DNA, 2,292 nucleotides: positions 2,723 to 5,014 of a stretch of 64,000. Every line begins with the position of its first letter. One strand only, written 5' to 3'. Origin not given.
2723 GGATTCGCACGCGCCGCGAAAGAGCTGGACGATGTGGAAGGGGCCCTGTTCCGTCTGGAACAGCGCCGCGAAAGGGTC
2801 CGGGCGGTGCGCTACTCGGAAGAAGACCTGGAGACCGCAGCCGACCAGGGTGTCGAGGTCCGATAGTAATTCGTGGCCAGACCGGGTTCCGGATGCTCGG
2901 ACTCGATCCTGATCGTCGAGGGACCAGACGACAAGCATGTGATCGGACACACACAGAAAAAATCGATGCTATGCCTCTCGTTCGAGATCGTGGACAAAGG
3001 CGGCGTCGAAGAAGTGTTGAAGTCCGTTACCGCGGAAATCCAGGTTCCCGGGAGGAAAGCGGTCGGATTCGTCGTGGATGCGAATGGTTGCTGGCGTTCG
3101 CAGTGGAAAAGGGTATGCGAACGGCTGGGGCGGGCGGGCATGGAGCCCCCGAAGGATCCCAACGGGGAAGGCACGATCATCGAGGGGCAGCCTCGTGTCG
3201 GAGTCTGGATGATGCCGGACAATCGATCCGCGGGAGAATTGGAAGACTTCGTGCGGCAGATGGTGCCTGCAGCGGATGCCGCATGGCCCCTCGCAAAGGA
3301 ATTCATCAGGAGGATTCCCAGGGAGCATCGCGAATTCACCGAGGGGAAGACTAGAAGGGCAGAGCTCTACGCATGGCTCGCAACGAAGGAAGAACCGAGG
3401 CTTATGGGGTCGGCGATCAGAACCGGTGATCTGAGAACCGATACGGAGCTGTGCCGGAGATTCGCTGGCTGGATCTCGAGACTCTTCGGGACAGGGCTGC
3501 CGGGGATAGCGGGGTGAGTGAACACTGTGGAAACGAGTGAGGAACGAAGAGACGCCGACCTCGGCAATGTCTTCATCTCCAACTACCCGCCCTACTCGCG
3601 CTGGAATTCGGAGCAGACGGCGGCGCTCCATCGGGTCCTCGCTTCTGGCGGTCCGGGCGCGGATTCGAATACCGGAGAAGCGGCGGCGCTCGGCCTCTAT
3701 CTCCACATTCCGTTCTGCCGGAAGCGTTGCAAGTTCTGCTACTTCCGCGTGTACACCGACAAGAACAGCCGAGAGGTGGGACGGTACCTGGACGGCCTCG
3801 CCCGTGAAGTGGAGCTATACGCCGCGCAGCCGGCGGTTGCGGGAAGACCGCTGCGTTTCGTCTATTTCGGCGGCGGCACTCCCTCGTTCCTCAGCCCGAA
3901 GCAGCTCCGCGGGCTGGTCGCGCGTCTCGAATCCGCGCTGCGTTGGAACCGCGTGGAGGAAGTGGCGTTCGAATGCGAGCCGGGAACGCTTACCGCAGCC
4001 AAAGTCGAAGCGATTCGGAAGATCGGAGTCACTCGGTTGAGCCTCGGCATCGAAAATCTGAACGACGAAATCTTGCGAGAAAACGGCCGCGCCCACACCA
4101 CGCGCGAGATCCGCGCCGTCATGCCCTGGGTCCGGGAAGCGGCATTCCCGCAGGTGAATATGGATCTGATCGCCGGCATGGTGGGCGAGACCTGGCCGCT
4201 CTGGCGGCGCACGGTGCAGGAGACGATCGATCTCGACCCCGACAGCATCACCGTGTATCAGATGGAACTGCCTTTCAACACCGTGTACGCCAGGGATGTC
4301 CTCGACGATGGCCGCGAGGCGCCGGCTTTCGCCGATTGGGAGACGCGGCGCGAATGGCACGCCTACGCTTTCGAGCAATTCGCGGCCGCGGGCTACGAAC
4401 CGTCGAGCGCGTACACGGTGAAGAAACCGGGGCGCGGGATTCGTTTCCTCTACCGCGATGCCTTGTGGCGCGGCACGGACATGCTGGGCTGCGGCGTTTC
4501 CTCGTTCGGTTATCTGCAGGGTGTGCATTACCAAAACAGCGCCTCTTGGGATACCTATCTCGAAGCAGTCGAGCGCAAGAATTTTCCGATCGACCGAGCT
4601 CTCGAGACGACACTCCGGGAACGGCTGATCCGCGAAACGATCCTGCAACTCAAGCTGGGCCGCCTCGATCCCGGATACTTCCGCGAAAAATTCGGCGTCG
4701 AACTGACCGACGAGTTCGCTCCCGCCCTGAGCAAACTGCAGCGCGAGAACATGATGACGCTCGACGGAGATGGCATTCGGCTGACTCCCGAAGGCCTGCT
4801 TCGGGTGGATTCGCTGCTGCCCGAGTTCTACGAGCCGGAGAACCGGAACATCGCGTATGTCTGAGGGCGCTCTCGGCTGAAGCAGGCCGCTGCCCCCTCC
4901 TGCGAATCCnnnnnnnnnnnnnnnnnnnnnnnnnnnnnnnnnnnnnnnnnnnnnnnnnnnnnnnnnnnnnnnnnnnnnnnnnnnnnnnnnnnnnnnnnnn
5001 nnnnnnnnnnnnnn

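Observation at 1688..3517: Two-gene AAA15/21 ABC-ATPase + small TOPRIM-like protein module: PARIS/OLD/AbiL-like antiphage candidate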

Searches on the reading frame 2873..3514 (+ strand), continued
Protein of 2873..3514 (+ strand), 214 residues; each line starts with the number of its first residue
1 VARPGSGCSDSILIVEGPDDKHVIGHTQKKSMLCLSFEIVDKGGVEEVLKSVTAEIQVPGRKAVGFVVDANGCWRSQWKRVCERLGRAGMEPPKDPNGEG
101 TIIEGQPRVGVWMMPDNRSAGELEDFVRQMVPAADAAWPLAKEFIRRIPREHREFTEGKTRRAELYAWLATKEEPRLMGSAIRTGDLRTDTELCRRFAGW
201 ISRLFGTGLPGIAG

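Call 65: get_annotated_region(hit=H1, flank=8000)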
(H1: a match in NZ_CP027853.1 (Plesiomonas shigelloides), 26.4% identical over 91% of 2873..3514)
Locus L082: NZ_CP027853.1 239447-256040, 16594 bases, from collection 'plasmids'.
description: Plesiomonas shigelloides strain MS-17-188 plasmid pPS-MS-17-188-1, complete sequence
organism: Plesiomonas shigelloides (NCBI taxid 703)
taxonomy: Bacteria; Pseudomonadota; Gammaproteobacteria; Enterobacterales; Enterobacteriaceae; Plesiomonas; Plesiomonas shigelloides
host: -; source: whole organism,catfish; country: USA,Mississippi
typing (MOB-suite, as given by PLSDB): non-mobilizable; replicon rep_cluster_2472
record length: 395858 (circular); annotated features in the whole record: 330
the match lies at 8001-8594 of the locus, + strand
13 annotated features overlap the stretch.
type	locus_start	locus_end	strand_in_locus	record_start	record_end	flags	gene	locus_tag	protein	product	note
CDS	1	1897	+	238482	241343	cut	-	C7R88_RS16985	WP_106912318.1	phage tail tape measure protein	GO:0016032 - viral process [Evidence IEA]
CDS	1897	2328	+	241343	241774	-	-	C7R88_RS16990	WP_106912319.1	phage tail protein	-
CDS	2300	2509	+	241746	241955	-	-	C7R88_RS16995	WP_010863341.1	tail protein X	-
CDS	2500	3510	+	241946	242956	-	-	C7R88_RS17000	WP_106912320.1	contractile injection system protein, VgrG/Pvc8 family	-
CDS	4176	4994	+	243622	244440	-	-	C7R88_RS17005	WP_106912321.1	hypothetical protein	-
CDS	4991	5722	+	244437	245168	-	-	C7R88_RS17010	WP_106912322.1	hypothetical protein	-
CDS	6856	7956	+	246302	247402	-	-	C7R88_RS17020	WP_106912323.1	AAA family ATPase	-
CDS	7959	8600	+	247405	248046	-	-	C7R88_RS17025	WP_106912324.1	DUF3226 domain-containing protein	-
CDS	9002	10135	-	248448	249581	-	-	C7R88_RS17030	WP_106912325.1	hypothetical protein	-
CDS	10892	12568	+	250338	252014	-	-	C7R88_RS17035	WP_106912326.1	LruC domain-containing protein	-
CDS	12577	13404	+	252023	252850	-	-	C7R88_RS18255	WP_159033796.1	hypothetical protein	-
CDS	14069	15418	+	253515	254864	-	-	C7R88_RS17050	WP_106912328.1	APC family permease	-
CDS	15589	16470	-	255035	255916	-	-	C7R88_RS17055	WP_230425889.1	Kdo hydroxylase family protein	-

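Call 66: get_annotated_region(hit=H4, flank=6000)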
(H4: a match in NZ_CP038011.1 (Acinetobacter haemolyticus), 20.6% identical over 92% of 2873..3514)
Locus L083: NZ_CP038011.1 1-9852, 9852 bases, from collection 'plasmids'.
description: Acinetobacter haemolyticus strain TJR01 plasmid pAHTJR2, complete sequence
organism: Acinetobacter haemolyticus (NCBI taxid 29430)
taxonomy: Bacteria; Pseudomonadota; Gammaproteobacteria; Moraxellales; Moraxellaceae; Acinetobacter; Acinetobacter haemolyticus
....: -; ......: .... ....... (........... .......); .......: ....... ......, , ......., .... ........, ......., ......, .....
typing (MOB-suite, as given by PLSDB): mobilizable; relaxase MOBQ
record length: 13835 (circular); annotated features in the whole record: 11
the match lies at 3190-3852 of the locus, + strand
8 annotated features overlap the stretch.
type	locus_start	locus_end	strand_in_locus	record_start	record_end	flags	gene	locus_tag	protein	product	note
CDS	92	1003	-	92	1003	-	-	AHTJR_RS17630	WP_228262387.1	replication initiation protein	GO:0006270 - DNA replication initiation [Evidence IEA]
CDS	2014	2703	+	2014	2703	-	-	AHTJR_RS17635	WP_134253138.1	AAA family ATPase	-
CDS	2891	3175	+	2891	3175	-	-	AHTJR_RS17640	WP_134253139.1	AAA family ATPase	-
CDS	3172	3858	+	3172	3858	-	-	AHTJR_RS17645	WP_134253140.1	DUF3226 domain-containing protein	-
CDS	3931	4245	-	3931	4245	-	-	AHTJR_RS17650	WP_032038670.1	BrnA antitoxin family protein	-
CDS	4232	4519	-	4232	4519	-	-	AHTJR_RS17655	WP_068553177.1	BrnT family toxin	-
CDS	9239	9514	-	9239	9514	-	-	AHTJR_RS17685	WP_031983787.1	metal/formaldehyde-sensitive transcriptional repressor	-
CDS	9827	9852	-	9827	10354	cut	-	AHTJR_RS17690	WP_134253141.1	plasmid replication DNA-binding protein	-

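Call 68: search_protein_representatives(alignment_id=A1)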
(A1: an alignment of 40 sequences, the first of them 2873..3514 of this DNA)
Query: 40 sequences, 206 profile positions. Proteins with E-value up to 0.001 (for the whole library): 4327; up to 1e-10: 2382; up to 1e-30: 833. The best 150 are listed.
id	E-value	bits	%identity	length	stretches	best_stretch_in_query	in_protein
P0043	1.4e-89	315.2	-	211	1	5-205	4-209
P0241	2.9e-83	294.6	-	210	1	2-206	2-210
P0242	3.1e-80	284.6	-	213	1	5-205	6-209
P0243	2.7e-79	281.6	-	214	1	6-206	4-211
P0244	3.8e-79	281.1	-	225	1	9-205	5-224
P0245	4.9e-77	274.2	-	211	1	1-206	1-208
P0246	1.6e-76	272.5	-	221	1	5-206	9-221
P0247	1.7e-76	272.4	-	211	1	6-205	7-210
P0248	3.1e-75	268.3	-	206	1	7-206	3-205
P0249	9.3e-75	266.8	-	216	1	7-205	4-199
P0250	5.0e-74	264.4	-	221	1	5-206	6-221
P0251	3.4e-73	261.7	-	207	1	6-206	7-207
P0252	4.2e-73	261.4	-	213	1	6-205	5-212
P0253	1.1e-72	260.1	-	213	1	5-206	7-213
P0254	1.1e-72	260.0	-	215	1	2-206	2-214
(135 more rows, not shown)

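Call 73: find_related_loci(query=A1, collection=viral_contigs, flank=6000)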
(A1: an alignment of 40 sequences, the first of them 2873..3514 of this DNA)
Query A1 (214 aa) in viral_contigs; peptide patterns used: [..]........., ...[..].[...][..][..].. (x = any residue, [..] = any of these).
56 stretches matched a pattern, but none encodes a relative of the query by tblastn (E <= 1e-3).

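Call 74: search_protein_families(library=padloc, proteins=[L003:8646-12461:-, L009:8682-11300:-, L011:10580-14491:+, L015:8687-10819:+, L029:4832-8050:-, L053:8543-10681:+, L059:8873-11926:+, L039:3324-6878:+, L016:4382-6820:+, L012:9021-10964:-], max_evalue=1e-10)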
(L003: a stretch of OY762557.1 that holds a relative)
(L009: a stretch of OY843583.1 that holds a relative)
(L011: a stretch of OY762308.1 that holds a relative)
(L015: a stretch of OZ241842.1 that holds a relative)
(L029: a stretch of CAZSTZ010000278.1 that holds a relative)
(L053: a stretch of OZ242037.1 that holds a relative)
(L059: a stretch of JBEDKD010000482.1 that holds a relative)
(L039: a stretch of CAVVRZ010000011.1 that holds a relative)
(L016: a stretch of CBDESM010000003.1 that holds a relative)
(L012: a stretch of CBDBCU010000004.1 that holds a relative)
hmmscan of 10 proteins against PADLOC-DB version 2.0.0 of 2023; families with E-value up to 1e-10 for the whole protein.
L003:8646-12461:- (1271 aa): 0 families

L009:8682-11300:- (872 aa): 2 families
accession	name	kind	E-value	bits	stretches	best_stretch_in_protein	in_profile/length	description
PDLC03647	REase_III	-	8.2e-264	876.2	2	2-575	3-595/989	Type III restriction enzyme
PDLC03649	REase_III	-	1.9e-96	322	1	1-573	4-580/973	Type III restriction enzyme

L011:10580-14491:+ (1304 aa): 0 families

L015:8687-10819:+ (711 aa): 0 families

L029:4832-8050:- (1072 aa): 6 families
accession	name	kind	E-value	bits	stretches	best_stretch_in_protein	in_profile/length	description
PDLC03040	REase_I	-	2.4e-188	626.2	2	4-429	6-450/1029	Type I restriction enzyme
PDLC03044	REase_I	-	2.7e-77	258.7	2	73-432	68-428/1034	Type I restriction enzyme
PDLC03041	REase_I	-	3.5e-72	241.8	3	235-433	287-490/1099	Type I restriction enzyme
PDLC03048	REase_I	-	2e-53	179.8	1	89-1012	69-944/976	Type I restriction enzyme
PDLC03046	REase_I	-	3.9e-19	66.1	0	620-735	637-743/1025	Type I restriction enzyme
PDLC03045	REase_I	-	2.6e-18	63.4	0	289-430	287-425/995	Type I restriction enzyme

L053:8543-10681:+ (713 aa): 0 families

L059:8873-11926:+ (1018 aa): 8 families
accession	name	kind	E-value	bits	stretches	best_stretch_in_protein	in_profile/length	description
PDLC03621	REase_MTase_IIG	-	4.3e-278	923.5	1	12-1017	6-1016/1024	Type IIG restriction enzyme-methyltransferase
PDLC03597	REase_MTase_IIG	-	5.1e-196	652.1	1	191-1017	764-1639/1646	Type IIG restriction enzyme-methyltransferase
PDLC03051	REase_MTase_I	-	2.7e-152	506.7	1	181-1013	739-1584/1591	Type I restriction enzyme-methyltransferase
PDLC03610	REase_MTase_IIG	-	2.2e-58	196.2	2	476-972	545-1044/1096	Type IIG restriction enzyme-methyltransferase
PDLC03631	REase_MTase_IIG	-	1.3e-54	183.6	1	135-623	135-657/1086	Type IIG restriction enzyme-methyltransferase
PDLC04134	mad2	-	8.7e-34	115.2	1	28-611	2-480/492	mads_2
PDLC03335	MTase_II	-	6.3e-15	52.8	1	243-683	25-392/607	Type II methyltransferase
PDLC03025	MTase_I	-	9.4e-11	39.1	0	241-392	97-239/569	Type I methyltransferase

L039:3324-6878:+ (1185 aa): 0 families

L016:4382-6820:+ (813 aa): 0 families

L012:9021-10964:- (647 aa): 35 families (the best 25 are shown)
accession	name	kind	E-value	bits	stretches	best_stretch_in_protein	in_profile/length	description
PDLC03021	MTase_I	-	7.2e-84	280.4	1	91-450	97-459/491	Type I methyltransferase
PDLC03026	MTase_I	-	1.3e-51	174.3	1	64-404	53-401/487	Type I methyltransferase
PDLC03025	MTase_I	-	3.3e-48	162.8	1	102-374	106-383/569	Type I methyltransferase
PDLC04134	mad2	-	6e-30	102.5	1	76-404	198-488/492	mads_2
PDLC03036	MTase_I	-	1.4e-28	97.7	1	119-361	174-432/635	Type I methyltransferase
PDLC03624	REase_MTase_IIG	-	1.2e-26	90.9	2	443-639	882-1066/1271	Type IIG restriction enzyme-methyltransferase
PDLC03318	MTase_II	-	1.6e-24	84.2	1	128-203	319-393/723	Type II methyltransferase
PDLC03218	MTase_II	-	1.1e-22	78.4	1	130-403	242-526/532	Type II methyltransferase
PDLC03018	MTase_I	-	2e-22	77.4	1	122-203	274-356/749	Type I methyltransferase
PDLC03034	MTase_I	-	6.8e-22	75.5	1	122-199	296-371/672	Type I methyltransferase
PDLC03027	MTase_I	-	9e-22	75.4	1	128-447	130-441/810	Type I methyltransferase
PDLC03029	MTase_I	-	1.1e-20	71.7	1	133-362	154-405/661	Type I methyltransferase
PDLC03022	MTase_I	-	3.7e-19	66.5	1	118-452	145-483/857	Type I methyltransferase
PDLC03031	MTase_I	-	9.4e-19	65.1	1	134-364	163-407/834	Type I methyltransferase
PDLC03162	Specificity_I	-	1.9e-18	64.5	1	447-618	212-384/431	Type I specificity subunit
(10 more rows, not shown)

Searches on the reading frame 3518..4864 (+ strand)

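Call 42: search_protein_families(library=pfam, proteins=[window:3518-4864:+], max_evalue=0.00001)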
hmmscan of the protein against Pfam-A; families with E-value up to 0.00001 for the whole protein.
window:3518-4864:+ (448 aa): 2 families
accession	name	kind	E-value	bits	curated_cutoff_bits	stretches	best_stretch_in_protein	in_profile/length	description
PF04055.27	Radical_SAM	-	1e-21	78.2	29.5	1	62-226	2-156/166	Radical SAM superfamily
PF06969.22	HemN_C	-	9e-09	35.7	24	1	366-428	3-66/67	HemN C-terminal domain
